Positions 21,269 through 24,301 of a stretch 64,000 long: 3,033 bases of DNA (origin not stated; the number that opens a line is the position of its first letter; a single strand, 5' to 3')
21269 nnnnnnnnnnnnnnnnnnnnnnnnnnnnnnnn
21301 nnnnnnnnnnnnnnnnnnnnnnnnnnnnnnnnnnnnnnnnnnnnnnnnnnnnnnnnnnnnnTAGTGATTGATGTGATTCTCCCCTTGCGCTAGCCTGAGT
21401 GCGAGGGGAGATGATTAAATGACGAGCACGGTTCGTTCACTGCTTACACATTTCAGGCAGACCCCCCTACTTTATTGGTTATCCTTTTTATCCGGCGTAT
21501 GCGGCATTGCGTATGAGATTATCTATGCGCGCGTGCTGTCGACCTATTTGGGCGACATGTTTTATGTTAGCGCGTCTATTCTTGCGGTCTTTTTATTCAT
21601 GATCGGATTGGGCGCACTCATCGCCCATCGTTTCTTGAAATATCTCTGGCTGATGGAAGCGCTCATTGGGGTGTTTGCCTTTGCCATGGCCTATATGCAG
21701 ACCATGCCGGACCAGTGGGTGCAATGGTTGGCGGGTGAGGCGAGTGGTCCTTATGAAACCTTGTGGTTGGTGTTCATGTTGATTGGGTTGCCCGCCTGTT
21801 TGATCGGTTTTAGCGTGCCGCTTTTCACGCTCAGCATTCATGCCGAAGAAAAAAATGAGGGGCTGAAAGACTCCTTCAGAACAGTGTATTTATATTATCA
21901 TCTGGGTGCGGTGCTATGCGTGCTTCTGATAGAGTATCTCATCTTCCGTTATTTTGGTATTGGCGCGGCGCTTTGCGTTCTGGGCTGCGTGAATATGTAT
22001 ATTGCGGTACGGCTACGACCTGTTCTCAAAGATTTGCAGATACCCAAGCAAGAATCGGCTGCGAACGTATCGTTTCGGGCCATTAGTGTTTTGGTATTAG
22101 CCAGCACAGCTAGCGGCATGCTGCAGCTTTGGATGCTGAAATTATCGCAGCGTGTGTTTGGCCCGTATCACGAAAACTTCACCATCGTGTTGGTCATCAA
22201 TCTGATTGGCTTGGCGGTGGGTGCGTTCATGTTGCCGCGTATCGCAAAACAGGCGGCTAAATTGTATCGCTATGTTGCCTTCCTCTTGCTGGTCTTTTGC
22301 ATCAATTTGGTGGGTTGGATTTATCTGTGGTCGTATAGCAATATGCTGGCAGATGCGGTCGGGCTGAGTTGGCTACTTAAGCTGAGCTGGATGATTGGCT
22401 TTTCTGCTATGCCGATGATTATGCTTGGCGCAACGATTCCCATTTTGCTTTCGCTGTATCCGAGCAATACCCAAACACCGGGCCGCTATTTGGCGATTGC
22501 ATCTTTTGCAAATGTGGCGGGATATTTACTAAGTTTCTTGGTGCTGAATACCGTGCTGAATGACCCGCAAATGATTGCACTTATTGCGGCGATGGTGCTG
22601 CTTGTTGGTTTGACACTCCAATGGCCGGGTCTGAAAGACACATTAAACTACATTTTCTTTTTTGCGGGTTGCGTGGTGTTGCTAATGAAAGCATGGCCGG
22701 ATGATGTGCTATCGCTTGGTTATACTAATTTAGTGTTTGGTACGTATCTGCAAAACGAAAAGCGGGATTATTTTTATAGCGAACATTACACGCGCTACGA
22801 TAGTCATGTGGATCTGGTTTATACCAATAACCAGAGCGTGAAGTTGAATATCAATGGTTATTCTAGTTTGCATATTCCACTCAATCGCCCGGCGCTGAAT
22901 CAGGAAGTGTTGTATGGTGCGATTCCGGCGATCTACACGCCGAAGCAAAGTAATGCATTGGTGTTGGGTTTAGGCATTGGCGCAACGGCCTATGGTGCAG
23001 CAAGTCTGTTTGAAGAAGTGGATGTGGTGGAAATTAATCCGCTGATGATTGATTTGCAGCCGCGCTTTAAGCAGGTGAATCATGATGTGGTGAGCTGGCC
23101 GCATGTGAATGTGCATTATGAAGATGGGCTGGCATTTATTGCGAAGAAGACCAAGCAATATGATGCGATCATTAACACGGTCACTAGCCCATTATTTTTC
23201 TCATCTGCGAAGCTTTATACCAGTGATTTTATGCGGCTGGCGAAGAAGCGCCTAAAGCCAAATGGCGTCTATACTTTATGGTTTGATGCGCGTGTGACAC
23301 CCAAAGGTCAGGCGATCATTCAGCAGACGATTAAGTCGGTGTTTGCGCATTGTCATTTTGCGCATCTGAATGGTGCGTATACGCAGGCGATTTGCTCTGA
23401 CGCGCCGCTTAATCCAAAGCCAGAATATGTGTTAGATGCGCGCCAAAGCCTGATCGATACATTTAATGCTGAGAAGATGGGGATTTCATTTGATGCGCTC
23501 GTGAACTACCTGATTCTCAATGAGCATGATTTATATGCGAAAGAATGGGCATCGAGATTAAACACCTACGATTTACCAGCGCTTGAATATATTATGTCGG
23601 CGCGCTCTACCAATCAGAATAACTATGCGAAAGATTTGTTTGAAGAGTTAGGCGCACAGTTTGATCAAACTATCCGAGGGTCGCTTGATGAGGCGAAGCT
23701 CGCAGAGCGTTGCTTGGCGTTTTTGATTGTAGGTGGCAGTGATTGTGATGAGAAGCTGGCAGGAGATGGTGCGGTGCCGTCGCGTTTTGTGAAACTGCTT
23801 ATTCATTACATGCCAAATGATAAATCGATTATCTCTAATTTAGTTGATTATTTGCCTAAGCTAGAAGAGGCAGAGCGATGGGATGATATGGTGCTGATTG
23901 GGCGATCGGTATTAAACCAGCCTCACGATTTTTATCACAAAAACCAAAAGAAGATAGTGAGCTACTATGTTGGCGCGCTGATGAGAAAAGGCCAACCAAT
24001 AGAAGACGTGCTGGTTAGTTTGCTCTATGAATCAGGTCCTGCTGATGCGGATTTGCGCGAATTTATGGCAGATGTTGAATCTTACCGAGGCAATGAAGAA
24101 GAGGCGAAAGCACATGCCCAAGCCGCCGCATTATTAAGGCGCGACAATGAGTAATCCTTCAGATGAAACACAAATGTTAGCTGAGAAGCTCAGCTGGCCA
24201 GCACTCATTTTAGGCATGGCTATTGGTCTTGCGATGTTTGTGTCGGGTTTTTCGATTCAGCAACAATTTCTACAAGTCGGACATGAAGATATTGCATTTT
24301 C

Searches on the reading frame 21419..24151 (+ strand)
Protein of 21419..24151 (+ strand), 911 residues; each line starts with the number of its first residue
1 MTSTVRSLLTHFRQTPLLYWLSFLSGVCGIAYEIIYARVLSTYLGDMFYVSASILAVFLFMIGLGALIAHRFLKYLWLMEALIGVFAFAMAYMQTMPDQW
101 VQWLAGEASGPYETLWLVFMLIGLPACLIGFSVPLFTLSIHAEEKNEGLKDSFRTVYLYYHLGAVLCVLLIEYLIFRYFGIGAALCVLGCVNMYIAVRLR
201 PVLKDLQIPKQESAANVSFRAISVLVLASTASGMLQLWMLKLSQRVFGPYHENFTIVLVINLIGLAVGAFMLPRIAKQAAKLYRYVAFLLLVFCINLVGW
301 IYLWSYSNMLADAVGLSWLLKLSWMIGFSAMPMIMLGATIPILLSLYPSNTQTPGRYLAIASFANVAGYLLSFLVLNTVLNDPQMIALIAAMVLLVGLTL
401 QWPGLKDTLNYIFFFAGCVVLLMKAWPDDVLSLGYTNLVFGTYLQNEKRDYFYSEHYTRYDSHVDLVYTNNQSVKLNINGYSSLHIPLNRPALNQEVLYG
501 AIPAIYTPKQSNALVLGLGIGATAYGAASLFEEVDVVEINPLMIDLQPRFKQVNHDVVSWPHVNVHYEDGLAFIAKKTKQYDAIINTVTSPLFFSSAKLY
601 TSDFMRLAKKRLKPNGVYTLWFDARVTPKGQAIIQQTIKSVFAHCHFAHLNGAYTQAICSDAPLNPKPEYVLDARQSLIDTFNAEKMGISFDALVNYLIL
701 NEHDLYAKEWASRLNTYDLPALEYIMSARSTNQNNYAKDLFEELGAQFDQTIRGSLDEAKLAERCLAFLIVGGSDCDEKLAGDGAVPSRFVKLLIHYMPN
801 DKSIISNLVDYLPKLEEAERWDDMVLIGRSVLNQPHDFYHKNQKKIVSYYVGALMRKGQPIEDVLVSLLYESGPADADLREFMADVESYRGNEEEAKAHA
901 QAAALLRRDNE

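Call 9: search_protein_families(library=pfam, proteins=[window:21419-24151:+], max_evalue=0.001)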
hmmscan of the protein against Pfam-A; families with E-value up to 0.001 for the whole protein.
window:21419-24151:+ (911 aa): 1 family
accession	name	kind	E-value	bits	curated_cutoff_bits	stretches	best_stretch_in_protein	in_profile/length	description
PF01564.23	Spermine_synth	-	4.3e-14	52.9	22.9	1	502-645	11-156/186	Spermine/spermidine synthase domain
